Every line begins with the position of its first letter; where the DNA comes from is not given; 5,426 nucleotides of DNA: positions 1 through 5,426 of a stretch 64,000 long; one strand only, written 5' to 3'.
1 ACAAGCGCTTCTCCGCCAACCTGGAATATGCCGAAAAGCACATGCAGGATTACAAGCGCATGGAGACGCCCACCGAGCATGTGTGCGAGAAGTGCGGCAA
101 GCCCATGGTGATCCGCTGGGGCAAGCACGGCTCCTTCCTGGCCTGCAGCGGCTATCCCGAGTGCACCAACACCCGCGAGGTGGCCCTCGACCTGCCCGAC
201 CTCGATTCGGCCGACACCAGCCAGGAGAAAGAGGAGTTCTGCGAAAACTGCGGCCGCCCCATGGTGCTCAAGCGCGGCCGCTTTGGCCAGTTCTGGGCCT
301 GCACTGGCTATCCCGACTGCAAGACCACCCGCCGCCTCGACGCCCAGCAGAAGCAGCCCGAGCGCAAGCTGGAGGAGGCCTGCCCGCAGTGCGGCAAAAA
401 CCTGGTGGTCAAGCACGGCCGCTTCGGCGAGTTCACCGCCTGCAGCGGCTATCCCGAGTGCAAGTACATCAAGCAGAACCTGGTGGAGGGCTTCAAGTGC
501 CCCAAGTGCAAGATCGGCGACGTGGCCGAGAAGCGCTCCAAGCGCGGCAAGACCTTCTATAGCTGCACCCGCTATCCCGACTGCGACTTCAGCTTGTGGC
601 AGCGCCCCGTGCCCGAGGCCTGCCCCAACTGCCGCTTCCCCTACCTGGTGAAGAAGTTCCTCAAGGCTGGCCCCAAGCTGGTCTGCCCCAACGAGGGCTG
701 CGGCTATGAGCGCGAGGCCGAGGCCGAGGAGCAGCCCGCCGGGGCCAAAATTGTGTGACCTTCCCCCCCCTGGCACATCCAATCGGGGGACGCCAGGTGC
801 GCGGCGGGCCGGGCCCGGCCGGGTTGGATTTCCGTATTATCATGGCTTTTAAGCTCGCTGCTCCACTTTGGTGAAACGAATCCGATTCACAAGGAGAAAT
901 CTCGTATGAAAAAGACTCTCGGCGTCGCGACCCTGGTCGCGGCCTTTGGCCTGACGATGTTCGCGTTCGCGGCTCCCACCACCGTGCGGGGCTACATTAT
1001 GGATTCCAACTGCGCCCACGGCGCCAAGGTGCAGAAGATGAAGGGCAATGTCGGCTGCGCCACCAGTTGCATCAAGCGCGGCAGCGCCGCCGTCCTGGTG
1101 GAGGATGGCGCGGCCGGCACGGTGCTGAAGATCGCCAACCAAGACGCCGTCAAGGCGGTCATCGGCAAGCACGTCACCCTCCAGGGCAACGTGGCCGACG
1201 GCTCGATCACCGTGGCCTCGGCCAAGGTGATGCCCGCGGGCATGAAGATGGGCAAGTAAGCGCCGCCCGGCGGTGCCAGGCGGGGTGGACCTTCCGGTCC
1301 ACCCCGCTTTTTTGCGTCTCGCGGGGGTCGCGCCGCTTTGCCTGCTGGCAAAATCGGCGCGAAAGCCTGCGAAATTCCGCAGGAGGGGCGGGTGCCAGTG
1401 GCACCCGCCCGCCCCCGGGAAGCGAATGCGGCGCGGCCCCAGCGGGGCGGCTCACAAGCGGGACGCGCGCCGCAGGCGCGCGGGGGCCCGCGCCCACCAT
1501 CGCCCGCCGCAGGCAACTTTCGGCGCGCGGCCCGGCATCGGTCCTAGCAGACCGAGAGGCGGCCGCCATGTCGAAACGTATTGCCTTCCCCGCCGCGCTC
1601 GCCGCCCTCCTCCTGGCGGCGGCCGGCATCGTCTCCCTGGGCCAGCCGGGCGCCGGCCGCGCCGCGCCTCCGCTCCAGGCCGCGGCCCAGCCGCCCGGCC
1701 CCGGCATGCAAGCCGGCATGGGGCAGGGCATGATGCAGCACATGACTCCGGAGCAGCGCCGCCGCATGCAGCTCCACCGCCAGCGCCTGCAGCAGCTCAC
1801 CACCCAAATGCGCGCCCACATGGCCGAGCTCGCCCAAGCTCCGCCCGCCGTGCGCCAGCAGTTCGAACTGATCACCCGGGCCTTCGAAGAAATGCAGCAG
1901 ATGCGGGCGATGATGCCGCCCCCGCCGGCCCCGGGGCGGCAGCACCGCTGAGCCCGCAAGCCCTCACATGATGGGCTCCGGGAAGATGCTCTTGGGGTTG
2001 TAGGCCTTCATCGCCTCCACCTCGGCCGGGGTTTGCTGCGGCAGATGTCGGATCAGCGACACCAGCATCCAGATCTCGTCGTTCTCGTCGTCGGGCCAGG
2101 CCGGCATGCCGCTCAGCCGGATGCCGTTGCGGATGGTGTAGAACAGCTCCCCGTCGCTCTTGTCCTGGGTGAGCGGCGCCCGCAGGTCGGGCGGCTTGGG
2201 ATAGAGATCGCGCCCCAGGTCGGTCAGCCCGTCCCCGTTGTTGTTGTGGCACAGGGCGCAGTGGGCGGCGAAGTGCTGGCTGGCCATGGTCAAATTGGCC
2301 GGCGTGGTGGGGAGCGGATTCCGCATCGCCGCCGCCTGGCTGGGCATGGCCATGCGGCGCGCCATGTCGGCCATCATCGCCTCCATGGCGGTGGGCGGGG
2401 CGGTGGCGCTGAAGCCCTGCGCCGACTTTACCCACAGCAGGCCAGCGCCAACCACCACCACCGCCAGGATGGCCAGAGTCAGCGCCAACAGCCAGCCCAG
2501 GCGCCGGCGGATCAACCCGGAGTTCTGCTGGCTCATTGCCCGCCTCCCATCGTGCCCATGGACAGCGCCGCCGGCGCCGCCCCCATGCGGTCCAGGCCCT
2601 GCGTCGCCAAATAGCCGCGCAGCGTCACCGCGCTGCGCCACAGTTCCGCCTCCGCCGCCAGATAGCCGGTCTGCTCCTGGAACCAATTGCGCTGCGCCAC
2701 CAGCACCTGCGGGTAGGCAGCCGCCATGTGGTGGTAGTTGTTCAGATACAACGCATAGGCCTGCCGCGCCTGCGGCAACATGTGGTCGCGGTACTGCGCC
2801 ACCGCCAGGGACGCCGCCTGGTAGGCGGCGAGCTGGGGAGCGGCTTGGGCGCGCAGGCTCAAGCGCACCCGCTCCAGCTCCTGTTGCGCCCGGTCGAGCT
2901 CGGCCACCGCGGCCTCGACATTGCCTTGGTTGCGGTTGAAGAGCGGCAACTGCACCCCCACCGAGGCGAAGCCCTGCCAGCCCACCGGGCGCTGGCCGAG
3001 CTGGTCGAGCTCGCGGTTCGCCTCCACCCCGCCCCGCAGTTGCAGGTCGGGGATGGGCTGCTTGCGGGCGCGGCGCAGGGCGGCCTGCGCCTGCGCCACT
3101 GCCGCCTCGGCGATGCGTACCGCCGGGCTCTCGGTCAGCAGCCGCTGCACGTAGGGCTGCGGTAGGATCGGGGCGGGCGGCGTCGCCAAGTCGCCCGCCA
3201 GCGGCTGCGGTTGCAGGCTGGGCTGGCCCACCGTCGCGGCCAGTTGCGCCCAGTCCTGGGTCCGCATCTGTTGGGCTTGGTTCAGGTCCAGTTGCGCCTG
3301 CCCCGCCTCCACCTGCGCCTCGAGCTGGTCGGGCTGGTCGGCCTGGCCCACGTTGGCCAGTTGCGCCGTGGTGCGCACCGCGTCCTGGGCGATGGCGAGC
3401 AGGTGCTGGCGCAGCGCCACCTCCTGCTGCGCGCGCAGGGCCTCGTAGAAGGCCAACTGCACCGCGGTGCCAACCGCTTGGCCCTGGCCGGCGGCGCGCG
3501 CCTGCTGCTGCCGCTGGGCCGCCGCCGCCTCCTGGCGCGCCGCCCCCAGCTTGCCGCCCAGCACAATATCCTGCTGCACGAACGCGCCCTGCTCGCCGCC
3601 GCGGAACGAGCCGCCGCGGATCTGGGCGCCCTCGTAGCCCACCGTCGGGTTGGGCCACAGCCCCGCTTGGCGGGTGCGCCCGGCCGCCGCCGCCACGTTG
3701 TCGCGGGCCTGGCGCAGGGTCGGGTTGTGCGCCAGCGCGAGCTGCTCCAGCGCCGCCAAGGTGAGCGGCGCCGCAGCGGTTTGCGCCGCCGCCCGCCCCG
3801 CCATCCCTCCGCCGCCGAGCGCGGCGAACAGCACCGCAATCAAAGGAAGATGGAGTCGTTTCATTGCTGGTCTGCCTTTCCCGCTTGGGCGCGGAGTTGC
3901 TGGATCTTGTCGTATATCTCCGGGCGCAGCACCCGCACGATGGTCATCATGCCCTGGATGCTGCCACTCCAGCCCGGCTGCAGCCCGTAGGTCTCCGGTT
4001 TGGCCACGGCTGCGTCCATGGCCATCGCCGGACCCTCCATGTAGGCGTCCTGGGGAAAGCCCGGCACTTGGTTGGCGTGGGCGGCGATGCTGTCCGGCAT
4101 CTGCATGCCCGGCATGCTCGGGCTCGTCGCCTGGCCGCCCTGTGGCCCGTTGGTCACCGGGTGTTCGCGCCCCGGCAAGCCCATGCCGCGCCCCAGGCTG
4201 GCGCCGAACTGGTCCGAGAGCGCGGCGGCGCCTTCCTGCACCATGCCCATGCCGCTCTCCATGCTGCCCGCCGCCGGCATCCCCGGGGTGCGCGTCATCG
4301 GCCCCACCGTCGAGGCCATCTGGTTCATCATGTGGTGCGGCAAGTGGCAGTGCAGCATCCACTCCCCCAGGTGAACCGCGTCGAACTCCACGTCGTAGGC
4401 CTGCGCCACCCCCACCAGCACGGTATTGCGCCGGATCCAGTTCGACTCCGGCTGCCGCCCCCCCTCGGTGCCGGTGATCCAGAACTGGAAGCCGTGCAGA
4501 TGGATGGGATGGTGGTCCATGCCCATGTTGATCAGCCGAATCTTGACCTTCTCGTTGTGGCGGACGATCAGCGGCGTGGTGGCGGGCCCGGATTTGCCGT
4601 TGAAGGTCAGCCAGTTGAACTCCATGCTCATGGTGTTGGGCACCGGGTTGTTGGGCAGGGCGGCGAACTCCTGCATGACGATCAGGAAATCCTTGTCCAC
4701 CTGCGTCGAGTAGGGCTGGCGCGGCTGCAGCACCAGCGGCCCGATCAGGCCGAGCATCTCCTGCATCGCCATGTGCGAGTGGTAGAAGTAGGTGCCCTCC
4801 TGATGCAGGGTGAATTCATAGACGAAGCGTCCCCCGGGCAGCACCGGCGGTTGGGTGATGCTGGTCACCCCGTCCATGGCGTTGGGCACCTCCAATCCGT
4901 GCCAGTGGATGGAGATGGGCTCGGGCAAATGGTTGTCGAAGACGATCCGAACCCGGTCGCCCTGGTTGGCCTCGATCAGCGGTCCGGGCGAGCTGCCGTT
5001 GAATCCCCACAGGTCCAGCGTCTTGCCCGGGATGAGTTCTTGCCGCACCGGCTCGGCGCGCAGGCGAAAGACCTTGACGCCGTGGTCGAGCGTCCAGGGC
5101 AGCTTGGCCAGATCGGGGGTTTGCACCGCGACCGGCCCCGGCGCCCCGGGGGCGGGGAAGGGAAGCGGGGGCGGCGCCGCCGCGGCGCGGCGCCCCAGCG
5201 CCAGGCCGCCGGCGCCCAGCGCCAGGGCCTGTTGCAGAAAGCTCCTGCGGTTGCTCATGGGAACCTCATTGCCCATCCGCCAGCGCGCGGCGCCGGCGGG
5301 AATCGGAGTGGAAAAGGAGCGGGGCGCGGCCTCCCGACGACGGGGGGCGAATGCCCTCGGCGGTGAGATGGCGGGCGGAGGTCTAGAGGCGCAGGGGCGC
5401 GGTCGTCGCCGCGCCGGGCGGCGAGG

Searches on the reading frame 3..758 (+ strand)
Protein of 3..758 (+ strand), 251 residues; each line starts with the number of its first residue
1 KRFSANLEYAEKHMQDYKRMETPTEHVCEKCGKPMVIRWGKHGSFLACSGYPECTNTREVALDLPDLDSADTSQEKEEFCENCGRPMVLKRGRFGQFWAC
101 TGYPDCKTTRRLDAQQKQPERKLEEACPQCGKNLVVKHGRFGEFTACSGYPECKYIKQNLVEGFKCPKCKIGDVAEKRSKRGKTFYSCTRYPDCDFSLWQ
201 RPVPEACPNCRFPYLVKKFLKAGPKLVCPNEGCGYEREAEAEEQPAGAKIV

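Call 46: search_protein_families(library=pfam, proteins=[window:3-758:+], max_evalue=0.001)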
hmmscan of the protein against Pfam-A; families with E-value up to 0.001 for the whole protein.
window:3-758:+ (251 aa): 4 families
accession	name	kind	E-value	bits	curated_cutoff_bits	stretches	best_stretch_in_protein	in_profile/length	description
PF01396.24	Zn_ribbon_Top1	-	3.5e-56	187.1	32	4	125-158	2-35/39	Topoisomerase DNA binding C4 zinc finger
PF25164.1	CoiA_N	-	6.2e-06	26.1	26.3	0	126-140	19-33/50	Competence protein CoiA, N-terminal domain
PF13408.12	Zn_ribbon_recom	-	0.00021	22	25.3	0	27-56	7-41/58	Recombinase zinc beta ribbon domain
PF18508.7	zf_C2H2_13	-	0.00035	20.6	26.5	0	27-37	19-29/42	Zinc finger domain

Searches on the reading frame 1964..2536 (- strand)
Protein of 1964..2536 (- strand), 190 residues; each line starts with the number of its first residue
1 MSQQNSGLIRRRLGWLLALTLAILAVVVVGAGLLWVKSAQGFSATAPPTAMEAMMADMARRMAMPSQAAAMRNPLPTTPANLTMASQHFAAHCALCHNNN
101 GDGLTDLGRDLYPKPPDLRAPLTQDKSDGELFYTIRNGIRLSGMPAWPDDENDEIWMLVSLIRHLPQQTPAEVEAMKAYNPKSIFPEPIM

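Call 46: search_protein_families(library=pfam, proteins=[window:1964-2536:-], max_evalue=0.001)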
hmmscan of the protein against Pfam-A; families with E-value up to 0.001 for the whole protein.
window:1964-2536:- (190 aa): 2 families
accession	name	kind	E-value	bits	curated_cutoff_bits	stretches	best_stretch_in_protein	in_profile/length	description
PF13442.11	Cytochrome_CBB3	-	7.2e-09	36.3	27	1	86-159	7-65/68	Cytochrome C oxidase, cbb3-type, subunit III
PF00034.26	Cytochrom_C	-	0.00029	22.5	21.3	1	86-165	5-89/90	Cytochrome c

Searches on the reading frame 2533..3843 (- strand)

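Call 46: search_protein_families(library=pfam, proteins=[window:2533-3843:-], max_evalue=0.001)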
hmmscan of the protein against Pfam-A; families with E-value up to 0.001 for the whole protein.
window:2533-3843:- (436 aa): 1 family
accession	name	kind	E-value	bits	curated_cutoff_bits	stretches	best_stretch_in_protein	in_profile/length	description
PF02321.23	OEP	-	1.8e-32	113.1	22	2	231-411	4-185/187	Outer membrane efflux protein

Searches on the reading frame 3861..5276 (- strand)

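Call 46: search_protein_families(library=pfam, proteins=[window:3861-5276:-], max_evalue=0.001)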
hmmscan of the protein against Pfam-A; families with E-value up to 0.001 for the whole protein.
window:3861-5276:- (471 aa): 3 families
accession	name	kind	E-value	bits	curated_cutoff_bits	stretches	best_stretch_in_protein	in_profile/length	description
PF07732.21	Cu-oxidase_3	-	5.1e-39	133.5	21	1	86-187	14-118/119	Multicopper oxidase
PF07731.20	Cu-oxidase_2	-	1.1e-31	109.9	20.4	2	210-323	6-130/137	Multicopper oxidase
PF00394.28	Cu-oxidase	-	7.9e-06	26.5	21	1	219-320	35-147/157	Multicopper oxidase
